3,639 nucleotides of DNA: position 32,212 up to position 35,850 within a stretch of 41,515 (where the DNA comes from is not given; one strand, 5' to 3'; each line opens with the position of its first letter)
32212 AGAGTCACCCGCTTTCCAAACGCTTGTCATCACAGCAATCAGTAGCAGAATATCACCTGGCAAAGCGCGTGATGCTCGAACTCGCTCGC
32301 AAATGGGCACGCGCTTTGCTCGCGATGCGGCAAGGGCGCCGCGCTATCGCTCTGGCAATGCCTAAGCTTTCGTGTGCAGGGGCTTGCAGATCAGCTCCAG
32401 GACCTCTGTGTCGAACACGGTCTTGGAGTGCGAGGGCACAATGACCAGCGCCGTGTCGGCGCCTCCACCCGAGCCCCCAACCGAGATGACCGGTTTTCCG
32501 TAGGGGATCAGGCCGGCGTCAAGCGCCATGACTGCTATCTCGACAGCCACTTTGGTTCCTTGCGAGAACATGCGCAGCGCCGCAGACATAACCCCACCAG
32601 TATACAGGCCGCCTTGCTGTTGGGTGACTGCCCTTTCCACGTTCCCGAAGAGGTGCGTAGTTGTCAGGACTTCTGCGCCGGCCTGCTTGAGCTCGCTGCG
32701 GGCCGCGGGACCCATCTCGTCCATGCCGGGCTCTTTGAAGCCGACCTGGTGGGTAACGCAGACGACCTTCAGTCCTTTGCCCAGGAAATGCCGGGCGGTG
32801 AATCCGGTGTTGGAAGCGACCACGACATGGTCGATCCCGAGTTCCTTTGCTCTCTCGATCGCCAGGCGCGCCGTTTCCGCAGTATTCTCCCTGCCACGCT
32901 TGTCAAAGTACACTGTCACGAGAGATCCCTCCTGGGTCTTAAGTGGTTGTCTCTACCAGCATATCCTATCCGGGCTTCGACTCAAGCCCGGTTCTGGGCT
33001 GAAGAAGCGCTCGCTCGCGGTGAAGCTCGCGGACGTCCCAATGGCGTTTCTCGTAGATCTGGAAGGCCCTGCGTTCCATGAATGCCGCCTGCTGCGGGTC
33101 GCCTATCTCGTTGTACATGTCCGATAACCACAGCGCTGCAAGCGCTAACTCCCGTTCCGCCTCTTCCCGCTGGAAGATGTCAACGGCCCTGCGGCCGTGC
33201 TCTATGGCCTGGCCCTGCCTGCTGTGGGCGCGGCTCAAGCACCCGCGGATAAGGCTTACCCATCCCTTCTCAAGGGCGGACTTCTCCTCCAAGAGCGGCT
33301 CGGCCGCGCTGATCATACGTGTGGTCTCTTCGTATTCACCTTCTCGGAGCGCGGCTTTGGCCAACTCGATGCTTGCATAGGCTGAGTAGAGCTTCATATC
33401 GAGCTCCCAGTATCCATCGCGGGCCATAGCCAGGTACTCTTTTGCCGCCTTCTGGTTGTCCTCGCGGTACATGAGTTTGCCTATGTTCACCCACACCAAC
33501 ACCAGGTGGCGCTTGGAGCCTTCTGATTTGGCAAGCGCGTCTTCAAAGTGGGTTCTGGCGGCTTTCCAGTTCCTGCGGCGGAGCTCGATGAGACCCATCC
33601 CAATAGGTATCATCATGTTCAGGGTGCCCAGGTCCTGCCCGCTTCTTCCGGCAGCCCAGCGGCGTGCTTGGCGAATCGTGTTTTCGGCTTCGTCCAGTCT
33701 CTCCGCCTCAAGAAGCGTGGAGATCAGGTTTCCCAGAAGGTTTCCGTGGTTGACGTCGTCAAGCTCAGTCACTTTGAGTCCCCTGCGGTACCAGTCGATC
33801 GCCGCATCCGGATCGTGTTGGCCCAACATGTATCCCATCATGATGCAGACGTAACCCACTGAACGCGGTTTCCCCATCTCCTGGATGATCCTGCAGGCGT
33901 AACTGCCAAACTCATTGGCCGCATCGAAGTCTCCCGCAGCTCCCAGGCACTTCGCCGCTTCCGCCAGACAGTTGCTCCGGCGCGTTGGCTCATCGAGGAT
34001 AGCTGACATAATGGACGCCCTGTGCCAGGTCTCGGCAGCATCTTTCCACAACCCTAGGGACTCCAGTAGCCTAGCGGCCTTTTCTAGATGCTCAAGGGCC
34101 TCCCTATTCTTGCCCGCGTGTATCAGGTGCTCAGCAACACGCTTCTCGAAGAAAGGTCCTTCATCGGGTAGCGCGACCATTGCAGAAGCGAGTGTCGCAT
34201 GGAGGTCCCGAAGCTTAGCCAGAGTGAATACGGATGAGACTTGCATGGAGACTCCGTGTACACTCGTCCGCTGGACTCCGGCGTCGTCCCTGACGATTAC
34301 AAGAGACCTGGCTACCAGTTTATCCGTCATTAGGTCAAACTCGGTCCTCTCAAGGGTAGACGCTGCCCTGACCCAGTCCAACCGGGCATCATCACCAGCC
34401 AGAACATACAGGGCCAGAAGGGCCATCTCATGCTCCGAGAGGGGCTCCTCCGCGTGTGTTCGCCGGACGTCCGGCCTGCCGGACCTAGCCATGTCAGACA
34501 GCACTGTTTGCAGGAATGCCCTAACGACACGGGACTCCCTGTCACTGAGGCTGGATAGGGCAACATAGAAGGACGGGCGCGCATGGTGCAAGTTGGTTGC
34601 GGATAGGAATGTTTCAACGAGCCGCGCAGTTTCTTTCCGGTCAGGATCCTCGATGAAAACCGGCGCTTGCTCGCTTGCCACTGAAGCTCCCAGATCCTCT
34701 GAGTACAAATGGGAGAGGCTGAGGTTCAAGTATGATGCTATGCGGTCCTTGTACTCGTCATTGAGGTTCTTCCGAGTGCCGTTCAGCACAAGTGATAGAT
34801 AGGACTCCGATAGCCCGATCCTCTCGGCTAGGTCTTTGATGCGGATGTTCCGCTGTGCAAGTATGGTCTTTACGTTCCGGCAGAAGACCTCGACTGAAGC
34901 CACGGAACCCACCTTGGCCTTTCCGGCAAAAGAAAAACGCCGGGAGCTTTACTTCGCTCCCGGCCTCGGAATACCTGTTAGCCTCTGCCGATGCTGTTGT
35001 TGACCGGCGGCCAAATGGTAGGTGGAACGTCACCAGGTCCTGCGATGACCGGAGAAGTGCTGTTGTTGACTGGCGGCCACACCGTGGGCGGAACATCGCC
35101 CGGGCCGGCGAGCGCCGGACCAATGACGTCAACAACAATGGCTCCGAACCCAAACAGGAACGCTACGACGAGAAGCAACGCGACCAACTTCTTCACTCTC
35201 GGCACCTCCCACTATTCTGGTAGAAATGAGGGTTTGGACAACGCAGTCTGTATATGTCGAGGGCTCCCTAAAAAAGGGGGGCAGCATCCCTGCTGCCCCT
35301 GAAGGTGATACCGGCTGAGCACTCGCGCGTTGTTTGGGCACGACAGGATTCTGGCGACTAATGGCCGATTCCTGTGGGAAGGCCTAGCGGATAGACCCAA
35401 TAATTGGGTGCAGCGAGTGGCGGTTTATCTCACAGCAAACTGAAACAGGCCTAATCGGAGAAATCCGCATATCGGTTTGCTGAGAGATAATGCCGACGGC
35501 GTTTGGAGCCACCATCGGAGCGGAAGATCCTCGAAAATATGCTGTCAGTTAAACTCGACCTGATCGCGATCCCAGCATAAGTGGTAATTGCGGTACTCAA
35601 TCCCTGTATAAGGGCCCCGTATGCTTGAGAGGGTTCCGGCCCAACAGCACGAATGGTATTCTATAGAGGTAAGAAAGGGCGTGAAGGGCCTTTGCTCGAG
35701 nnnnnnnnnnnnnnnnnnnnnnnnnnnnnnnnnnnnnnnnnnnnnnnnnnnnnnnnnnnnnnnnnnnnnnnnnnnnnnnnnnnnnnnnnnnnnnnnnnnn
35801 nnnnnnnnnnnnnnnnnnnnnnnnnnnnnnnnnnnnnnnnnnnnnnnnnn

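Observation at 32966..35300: Terminator-insulated gene for a two-copy exported peptide directly upstream of an XRE-HTH/TPR regulator: candidate RRNPP-like peptide signalling pair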

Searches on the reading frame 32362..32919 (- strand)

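Call 3: search_protein_families(library=pfam, proteins=[window:32362-32919:-], max_evalue=1)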
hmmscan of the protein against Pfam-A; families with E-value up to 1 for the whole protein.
window:32362-32919:- (185 aa): 4 families
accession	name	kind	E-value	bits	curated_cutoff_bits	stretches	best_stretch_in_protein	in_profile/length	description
PF02887.21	PK_C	-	1.4e-10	41.7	28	1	16-159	3-113/114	Pyruvate kinase, alpha/beta domain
PF01261.30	AP_endonuc_2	-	0.033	14.3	31.1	1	6-36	59-90/249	Xylose isomerase-like TIM barrel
PF02579.22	Nitro_FeMo-Co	-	0.16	12.8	26.3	0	68-98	61-89/94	Dinitrogenase iron-molybdenum cofactor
PF10429.15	Mtr2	-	0.28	11.6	23.7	0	3-41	90-128/164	Nuclear pore RNA shuttling protein Mtr2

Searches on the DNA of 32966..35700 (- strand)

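Call 7: search_rna_families(source=window, start=34850, end=35700, threshold=evalue, max_evalue=10)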
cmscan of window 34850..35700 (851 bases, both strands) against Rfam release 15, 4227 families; matches with E-value up to 10: 3.
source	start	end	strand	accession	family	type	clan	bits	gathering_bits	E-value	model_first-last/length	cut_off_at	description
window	34926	34953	-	RF00489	ctRNA_p42d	Gene; antisense;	-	21.6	50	0.058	1-46/46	no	ctRNA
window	34933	34994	-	RF01394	isrK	Gene; sRNA;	-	12.9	50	4.8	1-77/77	no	isrK Hfq binding RNA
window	34939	34964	-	RF00036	RRE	Cis-reg;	-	7.9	104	9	214-239/337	no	HIV Rev response element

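Call 73: search_rna_families(sources=[L019, L065, L127], threshold=evalue, max_evalue=5)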
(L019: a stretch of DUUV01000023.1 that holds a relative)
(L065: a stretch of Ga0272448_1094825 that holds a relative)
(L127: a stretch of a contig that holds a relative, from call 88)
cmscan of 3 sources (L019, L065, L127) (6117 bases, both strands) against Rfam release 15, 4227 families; matches with E-value up to 5: 2.
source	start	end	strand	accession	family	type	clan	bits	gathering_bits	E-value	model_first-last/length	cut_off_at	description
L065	1481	1532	-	RF01129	sR44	Gene; snRNA; snoRNA; CD-box;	-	18.4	45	0.42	1-55/55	no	Small nucleolar RNA sR44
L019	1738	1850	+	RF02158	NPPA-AS1_3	Gene; lncRNA;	-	16.5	55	2.9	1-108/108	no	NPPA antisense RNA 1 conserved region 3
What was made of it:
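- On Any Rfam 15 RNA family (for the upstream element): Permissive E-value scans of the element in the window and in three other loci give only chance-level hits (calls 7, 73).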

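Call 87: build_rna_model(alignment_id=A2, structure=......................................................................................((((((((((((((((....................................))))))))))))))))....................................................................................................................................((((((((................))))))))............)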
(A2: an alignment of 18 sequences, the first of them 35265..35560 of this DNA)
Model R1 built from alignment A2 (18 sequences, 330 columns); structure: as given.
model positions 310; base pairs 24; branch points 1; effective number of sequences 6.33; information 0.59 bits per position. Calibrated on 0.2 Mb of random sequence (short: E-values are rough).
structure used (alignment columns):
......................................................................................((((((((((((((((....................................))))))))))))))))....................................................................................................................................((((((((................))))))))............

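Call 88: search_with_rna_model(model_id=R1, sources=[window, L001, L002, L003, L004, L005, L006, L007, L008, L009, L010, L011, L012, L013, L014, L015, L016, L017, L018, L019, L020, L065, L090, L127, L141, L142, L143, L144], max_evalue=0.01, make_alignment=true)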
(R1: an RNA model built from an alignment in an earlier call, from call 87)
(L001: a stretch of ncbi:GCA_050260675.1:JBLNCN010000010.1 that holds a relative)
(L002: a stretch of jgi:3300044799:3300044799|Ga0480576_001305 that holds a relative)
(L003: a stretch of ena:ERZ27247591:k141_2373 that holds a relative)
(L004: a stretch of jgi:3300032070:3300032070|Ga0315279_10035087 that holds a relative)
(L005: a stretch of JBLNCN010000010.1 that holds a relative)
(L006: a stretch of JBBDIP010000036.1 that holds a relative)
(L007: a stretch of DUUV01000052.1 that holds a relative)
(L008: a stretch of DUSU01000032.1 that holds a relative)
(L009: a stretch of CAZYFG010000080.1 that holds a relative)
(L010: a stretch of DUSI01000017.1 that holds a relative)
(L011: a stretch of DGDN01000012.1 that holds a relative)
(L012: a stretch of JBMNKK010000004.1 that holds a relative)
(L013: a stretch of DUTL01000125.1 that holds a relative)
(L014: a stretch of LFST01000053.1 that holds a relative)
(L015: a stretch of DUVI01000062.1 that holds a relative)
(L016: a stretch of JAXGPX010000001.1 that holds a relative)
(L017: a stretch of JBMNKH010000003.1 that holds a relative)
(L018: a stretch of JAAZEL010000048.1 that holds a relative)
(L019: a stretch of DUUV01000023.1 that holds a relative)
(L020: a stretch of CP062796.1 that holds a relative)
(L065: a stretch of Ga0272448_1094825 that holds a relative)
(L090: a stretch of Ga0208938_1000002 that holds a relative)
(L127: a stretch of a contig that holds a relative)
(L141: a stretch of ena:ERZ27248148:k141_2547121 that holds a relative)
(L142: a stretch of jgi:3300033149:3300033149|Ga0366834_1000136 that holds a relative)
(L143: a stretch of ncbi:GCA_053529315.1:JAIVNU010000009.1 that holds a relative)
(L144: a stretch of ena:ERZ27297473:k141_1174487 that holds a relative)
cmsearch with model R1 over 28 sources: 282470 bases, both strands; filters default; matches with E-value up to 0.01: 31.
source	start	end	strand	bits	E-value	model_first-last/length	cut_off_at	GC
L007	4222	4530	+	272.1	2.8e-67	1-310/310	no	0.5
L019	467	775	+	264.7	2.1e-65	1-310/310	no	0.52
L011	3854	4162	+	259.9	3.6e-64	1-310/310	no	0.5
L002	2442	2752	+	258.7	7e-64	1-310/310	no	0.53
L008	2659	2967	+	258.4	8.6e-64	1-310/310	no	0.52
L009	4298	4605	+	257.5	1.4e-63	1-310/310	no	0.55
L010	4153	4461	+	252.1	3.4e-62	1-310/310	no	0.49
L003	5619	5929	+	251.5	4.7e-62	1-310/310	no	0.53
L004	3350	3660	+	251.1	5.9e-62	1-310/310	no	0.53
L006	2862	3173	+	233.2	2.1e-57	1-310/310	no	0.53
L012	4211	4519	+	232.4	3.4e-57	1-310/310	no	0.52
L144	3370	3680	+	223.1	7.9e-55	1-310/310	no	0.53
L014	4012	4325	+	219.1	8.1e-54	1-310/310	no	0.43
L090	5477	5790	-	219.1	8.1e-54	1-310/310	no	0.43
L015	59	373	+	215.5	6.7e-53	1-310/310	no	0.44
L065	1024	1334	-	215.1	8.6e-53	1-310/310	no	0.5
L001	5623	5929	+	211.7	6.1e-52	1-310/310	no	0.54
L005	4332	4638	+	211.7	6.1e-52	1-310/310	no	0.54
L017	3902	4215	+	211.1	8.6e-52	1-310/310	no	0.45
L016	3986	4295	+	206.7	1.2e-50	1-310/310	no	0.41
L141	3377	3686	+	206.3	1.5e-50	1-310/310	no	0.52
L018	4150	4464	+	200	5.9e-49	1-310/310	no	0.41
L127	1449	1759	+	195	1.1e-47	1-310/310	no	0.55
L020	4255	4567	+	192.6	4.3e-47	1-310/310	no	0.45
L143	3064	3373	+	177.8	2.6e-43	1-310/310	no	0.42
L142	3096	3403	+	119.5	1.7e-28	1-310/310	no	0.44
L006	2946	3011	-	29.7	1.1e-05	85-150/310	no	0.44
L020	4339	4405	-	26.8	6.2e-05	85-150/310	no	0.36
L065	1185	1250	+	20.3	0.0027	85-150/310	no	0.39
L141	3431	3526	-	18.8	0.0063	85-305/310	no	0.46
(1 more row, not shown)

Alignment A4: 31 matches aligned to the model, 330 columns, each read 5' to 3' on its own strand. Consensus structure (alignment columns), stored with it:
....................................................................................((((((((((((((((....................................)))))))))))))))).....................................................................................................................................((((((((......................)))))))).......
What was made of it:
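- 35270..35561 (-): Conserved ~292-nt RNA-like element (core), ending in terminator T1. Conserved motifs: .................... at the 5' end; a long hairpin P2 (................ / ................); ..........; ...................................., which contains an anti-Shine-Dalgarno-like CACCU. The covariance model R1 finds exactly one full-length hit per module locus, always on the peptide strand (120-272 bits; window 35574..35268) (calls 87, 88).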

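Call 102: search_with_rna_model(model_id=R1, sources=[L021, L022, L023, L024, L025, L026, L027, L028, L029, L030, L031, L032, L033, L034, L035, L036, L037, L038, L039, L040, L041, L042, L043, L044, L045, L046, L047, L048, L049, L050, L051, L052, L053, L054, L055, L056, L057, L058, L059, L060, L061, L062, L063, L064, L066, L067, L068, L069, L070, L071, L072, L073, L074, L075, L076, L077, L078, L079, L080, L081, L082, L083, L084, L085, L086, L087, L088, L089, L091, L092, L093, L094, L095, L096, L097, L098, L099, L100, L101, L102, L103, L104, L105, L106, L107, L108, L109, L110, L145, L146, L147, L148, L150], max_evalue=0.01)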
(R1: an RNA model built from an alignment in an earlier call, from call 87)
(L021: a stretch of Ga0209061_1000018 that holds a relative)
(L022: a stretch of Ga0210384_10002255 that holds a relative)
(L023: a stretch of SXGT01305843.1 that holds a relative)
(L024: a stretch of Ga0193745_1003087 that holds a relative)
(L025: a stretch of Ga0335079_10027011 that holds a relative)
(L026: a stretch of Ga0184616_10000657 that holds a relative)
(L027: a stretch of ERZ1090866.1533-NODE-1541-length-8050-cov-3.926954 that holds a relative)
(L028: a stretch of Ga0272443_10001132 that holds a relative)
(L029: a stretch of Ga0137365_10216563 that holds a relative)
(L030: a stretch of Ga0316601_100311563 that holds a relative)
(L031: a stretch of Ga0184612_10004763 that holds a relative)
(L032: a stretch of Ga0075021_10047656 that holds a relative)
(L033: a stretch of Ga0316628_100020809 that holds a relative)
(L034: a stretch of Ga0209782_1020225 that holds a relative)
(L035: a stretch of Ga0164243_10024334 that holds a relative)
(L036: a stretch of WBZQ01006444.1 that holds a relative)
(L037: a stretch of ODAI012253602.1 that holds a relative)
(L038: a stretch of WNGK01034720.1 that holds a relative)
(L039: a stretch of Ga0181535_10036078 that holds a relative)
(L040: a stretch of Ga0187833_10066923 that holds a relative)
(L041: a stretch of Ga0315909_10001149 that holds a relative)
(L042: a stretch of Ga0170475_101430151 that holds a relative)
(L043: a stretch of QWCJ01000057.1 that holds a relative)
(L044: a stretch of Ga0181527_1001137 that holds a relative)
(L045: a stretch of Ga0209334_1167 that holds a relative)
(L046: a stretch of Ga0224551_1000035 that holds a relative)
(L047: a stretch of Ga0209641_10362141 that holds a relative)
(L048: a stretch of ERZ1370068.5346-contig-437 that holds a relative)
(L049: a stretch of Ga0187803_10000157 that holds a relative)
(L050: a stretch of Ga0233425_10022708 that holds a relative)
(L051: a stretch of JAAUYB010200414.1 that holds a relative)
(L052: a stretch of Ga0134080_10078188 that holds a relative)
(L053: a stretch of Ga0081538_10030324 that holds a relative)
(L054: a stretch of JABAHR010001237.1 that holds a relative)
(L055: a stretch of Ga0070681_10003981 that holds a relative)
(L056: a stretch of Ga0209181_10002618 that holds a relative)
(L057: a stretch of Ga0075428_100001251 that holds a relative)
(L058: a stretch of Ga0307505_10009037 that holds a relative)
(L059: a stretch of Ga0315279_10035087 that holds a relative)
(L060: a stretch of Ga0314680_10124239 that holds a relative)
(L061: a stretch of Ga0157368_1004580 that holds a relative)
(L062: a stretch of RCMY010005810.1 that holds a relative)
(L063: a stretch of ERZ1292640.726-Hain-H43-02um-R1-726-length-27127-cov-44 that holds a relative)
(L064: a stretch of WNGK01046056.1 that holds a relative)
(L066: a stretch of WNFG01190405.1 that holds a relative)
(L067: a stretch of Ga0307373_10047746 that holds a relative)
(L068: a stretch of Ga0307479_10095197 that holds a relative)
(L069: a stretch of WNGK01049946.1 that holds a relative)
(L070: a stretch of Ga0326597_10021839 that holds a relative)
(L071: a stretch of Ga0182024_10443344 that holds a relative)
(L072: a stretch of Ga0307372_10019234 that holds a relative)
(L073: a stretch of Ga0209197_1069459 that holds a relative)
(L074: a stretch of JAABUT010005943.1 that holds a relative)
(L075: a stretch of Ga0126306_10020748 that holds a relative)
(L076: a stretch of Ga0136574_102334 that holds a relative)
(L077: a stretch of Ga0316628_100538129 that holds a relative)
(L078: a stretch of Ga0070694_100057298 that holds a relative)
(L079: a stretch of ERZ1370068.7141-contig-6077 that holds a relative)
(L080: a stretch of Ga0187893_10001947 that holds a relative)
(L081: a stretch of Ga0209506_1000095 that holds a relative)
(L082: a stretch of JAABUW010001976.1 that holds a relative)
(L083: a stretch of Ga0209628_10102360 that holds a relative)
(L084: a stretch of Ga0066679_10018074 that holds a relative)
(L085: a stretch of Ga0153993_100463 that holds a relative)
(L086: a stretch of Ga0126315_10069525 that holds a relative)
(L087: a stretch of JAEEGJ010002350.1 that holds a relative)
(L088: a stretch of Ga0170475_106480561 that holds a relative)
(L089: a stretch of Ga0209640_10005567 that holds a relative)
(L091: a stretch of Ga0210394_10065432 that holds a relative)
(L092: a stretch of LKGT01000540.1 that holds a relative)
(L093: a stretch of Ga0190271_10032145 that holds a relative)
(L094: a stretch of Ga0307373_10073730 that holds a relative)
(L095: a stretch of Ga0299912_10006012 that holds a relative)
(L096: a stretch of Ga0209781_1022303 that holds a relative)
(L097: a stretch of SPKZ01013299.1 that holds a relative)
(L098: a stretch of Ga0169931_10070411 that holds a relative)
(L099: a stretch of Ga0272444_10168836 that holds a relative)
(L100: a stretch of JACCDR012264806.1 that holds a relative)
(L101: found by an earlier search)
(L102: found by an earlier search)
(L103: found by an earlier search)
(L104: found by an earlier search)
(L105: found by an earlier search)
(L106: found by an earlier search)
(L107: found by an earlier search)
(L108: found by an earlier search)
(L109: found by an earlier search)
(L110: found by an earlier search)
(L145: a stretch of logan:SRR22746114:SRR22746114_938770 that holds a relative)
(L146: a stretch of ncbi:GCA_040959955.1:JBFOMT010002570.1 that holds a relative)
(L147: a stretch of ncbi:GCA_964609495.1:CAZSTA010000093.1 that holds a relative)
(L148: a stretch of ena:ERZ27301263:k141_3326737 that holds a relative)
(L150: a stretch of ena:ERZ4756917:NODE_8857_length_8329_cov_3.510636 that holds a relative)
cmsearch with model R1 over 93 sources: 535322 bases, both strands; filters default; matches with E-value up to 0.01: 1.
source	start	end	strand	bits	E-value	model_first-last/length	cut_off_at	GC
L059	3350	3660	+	251.1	1.1e-61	1-310/310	no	0.53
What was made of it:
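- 35270..35561 (-): It finds none in 535 kb of unrelated DNA other than L059, a second copy of module locus L004 (call 102).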
